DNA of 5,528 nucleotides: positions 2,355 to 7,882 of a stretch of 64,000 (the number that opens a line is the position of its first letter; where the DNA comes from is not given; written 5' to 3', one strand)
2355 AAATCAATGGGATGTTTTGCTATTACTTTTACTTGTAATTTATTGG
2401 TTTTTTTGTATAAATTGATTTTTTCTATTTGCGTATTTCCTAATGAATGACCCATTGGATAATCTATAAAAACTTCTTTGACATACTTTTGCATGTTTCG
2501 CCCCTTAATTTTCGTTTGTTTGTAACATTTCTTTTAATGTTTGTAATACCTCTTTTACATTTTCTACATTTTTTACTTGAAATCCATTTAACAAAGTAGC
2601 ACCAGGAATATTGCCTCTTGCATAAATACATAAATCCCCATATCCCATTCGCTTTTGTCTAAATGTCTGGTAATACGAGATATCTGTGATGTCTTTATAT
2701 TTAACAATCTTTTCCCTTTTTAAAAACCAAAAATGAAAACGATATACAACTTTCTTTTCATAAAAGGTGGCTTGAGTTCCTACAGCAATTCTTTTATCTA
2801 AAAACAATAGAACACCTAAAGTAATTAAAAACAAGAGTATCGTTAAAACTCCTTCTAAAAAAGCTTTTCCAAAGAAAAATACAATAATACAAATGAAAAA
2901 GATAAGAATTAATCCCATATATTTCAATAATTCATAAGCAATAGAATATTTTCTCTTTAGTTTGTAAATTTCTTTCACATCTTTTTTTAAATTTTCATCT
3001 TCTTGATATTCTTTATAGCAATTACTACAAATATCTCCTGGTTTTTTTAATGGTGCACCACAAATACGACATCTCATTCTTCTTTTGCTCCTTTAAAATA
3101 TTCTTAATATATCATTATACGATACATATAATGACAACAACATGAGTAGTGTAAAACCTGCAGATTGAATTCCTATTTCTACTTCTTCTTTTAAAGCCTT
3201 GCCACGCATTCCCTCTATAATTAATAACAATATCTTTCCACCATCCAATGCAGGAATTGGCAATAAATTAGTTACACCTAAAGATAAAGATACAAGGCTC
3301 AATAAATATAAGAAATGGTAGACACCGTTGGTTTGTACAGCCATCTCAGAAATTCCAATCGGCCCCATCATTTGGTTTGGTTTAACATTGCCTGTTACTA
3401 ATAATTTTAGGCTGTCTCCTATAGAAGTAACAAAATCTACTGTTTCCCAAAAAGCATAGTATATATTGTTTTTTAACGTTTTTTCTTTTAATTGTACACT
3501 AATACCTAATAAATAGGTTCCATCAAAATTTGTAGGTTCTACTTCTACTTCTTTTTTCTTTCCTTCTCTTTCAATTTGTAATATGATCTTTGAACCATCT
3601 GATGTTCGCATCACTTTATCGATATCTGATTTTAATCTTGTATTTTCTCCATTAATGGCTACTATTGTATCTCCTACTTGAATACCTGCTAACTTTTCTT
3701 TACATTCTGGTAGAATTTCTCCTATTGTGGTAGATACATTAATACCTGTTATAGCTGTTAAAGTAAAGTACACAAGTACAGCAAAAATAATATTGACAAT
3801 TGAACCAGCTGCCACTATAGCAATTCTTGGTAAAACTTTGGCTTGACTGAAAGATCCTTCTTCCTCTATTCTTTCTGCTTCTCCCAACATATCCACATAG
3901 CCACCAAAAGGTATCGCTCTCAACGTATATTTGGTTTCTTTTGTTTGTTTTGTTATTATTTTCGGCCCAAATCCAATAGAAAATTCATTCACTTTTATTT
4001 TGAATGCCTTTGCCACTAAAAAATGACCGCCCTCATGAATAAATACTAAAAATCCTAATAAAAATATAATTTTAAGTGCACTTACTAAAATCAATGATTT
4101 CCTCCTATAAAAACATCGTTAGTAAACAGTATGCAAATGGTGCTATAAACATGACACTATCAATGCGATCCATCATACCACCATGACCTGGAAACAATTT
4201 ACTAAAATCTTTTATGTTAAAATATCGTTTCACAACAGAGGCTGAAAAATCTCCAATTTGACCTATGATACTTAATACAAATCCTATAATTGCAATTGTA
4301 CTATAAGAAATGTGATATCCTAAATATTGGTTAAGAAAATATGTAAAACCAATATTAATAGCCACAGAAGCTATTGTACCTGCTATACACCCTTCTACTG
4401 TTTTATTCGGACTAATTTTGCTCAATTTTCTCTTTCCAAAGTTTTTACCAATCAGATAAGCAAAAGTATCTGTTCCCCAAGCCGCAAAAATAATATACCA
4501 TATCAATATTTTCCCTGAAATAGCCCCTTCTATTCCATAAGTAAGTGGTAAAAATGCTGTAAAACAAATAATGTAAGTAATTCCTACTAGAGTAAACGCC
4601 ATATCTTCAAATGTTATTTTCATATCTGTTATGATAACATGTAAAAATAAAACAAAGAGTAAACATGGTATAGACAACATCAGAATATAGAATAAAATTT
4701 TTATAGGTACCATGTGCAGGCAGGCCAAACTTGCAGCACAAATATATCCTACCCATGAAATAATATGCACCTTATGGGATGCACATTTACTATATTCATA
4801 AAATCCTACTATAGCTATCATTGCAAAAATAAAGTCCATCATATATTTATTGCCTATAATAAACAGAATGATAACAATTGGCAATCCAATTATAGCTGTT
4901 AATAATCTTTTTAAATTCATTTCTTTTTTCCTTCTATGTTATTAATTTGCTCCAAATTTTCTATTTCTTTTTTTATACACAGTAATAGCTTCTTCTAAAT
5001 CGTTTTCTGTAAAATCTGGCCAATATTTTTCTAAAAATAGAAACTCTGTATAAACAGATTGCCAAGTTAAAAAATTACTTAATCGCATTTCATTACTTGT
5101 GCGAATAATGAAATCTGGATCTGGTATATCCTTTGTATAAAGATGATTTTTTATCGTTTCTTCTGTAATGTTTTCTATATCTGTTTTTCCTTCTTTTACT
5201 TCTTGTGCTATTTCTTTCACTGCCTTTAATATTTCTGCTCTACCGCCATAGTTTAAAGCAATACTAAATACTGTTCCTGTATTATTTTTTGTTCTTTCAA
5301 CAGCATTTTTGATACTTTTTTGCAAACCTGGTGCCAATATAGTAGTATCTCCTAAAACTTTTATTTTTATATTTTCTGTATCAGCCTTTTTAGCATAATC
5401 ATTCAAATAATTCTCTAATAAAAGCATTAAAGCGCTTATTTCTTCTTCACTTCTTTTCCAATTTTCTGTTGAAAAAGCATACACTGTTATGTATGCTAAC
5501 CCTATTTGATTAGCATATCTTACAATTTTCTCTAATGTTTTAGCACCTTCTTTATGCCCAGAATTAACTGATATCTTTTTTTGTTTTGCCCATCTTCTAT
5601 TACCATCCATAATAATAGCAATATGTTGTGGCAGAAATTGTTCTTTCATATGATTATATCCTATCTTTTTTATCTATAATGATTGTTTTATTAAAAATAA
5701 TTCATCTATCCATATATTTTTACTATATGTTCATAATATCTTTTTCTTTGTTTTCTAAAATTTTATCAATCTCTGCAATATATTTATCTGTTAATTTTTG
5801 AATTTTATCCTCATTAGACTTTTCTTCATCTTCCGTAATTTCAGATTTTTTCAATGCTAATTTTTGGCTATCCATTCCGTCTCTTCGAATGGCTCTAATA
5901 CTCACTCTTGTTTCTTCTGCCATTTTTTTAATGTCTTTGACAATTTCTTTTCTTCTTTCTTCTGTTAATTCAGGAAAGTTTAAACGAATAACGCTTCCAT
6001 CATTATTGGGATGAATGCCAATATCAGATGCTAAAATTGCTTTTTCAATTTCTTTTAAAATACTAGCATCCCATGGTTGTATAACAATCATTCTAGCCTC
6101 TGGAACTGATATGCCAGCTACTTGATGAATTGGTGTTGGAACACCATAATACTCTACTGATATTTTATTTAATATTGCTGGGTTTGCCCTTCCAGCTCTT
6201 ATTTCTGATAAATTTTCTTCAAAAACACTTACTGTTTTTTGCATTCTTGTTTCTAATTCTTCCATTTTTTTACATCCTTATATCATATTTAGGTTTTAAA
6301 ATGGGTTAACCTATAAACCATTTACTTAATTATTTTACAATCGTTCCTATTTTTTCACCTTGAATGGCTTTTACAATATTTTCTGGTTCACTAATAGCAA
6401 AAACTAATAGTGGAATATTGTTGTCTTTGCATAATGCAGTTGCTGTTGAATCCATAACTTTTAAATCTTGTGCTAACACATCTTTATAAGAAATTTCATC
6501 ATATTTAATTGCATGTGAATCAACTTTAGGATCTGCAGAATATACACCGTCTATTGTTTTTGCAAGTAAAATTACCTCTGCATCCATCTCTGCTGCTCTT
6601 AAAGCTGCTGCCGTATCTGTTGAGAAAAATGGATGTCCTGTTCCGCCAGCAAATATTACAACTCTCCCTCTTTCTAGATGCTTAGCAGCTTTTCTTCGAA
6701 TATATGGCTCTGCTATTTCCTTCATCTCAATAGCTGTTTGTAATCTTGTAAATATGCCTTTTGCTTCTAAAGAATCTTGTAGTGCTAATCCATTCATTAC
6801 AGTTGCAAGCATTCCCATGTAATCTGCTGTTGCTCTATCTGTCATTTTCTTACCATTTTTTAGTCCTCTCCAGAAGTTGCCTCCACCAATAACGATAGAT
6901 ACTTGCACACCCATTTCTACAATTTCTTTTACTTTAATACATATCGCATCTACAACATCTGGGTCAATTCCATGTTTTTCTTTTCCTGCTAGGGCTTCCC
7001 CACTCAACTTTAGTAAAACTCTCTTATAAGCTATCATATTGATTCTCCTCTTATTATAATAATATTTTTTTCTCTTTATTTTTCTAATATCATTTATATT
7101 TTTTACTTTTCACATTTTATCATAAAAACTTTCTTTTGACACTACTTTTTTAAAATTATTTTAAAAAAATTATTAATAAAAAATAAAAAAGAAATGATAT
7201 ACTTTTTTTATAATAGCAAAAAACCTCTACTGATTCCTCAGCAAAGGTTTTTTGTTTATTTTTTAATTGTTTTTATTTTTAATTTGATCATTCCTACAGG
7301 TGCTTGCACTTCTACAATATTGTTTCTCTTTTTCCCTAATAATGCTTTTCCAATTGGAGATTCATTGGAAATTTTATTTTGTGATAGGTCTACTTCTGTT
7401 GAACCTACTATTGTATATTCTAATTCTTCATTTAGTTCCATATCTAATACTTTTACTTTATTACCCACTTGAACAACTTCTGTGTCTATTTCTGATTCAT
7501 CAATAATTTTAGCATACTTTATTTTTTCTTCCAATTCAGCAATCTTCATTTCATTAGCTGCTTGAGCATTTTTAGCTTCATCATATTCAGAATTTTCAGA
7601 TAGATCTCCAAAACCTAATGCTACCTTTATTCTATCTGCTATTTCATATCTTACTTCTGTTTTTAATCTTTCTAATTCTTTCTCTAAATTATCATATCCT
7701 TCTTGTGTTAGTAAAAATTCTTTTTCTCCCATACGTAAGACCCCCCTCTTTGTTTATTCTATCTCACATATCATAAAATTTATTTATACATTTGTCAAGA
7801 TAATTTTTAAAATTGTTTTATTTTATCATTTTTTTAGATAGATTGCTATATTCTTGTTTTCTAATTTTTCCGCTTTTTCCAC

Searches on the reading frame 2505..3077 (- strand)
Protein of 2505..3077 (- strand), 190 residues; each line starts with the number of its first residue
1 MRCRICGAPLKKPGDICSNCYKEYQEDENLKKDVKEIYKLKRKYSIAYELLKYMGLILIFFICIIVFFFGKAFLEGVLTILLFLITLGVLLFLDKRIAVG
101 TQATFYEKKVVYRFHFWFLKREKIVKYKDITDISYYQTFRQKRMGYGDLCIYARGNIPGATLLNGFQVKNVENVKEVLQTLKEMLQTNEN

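Call 73: search_protein_families(library=pfam, proteins=[window:2505-3077:-], max_evalue=0.00001)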
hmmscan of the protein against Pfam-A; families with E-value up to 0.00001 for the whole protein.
window:2505-3077:- (190 aa): 1 family
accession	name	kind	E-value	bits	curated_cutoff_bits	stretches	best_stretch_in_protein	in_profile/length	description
PF03703.20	bPH_2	-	3.5e-06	27.6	22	1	117-176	19-76/78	Bacterial PH domain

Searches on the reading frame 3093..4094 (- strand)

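Call 73: search_protein_families(library=pfam, proteins=[window:3093-4094:-], max_evalue=0.00001)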
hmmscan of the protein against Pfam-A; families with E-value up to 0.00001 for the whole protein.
window:3093-4094:- (333 aa): 3 families
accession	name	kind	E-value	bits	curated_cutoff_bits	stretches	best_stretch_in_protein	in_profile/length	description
PF02163.28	Peptidase_M50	-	2.8e-65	220.2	27.2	1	9-320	2-221/221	Peptidase family M50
PF17820.7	PDZ_6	-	1.2e-08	35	27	1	135-176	13-54/54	PDZ domain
PF13180.12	PDZ_2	-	4.9e-06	27.2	27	0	136-186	28-79/80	PDZ domain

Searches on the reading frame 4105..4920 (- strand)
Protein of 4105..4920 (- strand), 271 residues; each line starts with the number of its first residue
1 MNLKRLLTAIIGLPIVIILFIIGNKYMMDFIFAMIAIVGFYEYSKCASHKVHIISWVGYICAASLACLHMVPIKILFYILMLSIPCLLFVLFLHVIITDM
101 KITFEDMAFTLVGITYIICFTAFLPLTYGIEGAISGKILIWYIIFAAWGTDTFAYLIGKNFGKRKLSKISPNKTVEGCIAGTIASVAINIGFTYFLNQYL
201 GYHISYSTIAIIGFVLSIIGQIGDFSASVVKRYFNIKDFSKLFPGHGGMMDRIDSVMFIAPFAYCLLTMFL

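Call 73: search_protein_families(library=pfam, proteins=[window:4105-4920:-], max_evalue=0.00001)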
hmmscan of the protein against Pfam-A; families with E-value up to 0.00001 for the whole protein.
window:4105-4920:- (271 aa): 1 family
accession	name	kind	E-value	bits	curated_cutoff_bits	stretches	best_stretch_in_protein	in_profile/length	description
PF01148.25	CTP_transf_1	-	1.5e-53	182.8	24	1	4-270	2-264/264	Cytidylyltransferase family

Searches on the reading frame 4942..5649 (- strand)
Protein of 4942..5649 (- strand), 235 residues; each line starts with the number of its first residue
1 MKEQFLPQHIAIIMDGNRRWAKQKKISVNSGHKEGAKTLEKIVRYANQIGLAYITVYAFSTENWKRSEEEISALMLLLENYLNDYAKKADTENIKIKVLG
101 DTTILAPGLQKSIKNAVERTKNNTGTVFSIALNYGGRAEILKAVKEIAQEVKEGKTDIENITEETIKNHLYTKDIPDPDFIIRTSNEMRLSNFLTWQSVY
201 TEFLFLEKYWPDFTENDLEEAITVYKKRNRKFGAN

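Call 73: search_protein_families(library=pfam, proteins=[window:4942-5649:-], max_evalue=0.00001)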
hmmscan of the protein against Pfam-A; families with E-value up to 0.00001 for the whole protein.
window:4942-5649:- (235 aa): 1 family
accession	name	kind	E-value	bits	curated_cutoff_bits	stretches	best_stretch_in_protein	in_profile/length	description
PF01255.24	Prenyltransf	-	1.8e-84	283.1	27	1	13-233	1-219/219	Putative undecaprenyl diphosphate synthase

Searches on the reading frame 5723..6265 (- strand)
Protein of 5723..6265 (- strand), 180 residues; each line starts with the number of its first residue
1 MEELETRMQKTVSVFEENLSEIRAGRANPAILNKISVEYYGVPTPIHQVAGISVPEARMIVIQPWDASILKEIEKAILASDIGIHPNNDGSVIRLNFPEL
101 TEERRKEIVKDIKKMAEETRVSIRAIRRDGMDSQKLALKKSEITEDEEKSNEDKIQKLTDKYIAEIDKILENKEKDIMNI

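Call 73: search_protein_families(library=pfam, proteins=[window:5723-6265:-], max_evalue=0.00001)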
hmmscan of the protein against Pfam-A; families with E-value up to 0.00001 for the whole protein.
window:5723-6265:- (180 aa): 1 family
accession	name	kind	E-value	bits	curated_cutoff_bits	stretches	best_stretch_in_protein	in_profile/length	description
PF01765.24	RRF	-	6.1e-69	231.5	29.7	1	15-178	1-164/164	Ribosome recycling factor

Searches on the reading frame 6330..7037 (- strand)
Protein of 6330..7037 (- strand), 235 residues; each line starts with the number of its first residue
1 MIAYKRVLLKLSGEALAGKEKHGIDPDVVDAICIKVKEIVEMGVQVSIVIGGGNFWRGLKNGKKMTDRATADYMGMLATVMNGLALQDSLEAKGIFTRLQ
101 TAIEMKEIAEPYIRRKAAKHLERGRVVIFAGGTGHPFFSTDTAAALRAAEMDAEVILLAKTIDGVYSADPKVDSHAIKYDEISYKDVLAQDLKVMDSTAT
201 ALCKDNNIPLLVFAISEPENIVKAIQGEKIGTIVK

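Call 73: search_protein_families(library=pfam, proteins=[window:6330-7037:-], max_evalue=0.00001)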
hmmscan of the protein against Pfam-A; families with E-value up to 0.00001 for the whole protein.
window:6330-7037:- (235 aa): 1 family
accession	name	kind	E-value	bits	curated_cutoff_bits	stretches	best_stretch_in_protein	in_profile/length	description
PF00696.33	AA_kinase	-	5.9e-35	121.5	24.9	1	5-213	1-233/234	Amino acid kinase family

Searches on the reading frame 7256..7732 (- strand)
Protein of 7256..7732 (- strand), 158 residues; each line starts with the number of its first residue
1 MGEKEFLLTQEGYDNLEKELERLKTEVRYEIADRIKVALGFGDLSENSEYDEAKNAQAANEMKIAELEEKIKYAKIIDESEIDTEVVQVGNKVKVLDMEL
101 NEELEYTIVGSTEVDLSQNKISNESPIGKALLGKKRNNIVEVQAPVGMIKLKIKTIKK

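Call 73: search_protein_families(library=pfam, proteins=[window:7256-7732:-], max_evalue=0.00001)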
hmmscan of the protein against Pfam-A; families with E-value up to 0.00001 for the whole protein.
window:7256-7732:- (158 aa): 2 families
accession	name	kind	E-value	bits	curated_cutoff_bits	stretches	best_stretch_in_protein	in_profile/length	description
PF03449.20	GreA_GreB_N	-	5.1e-26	91.1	24.5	1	7-76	2-71/71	Transcription elongation factor, N-terminal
PF01272.25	GreA_GreB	-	9.3e-24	83.7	26.9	1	84-157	3-76/77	Transcription elongation factor, GreA/GreB, C-term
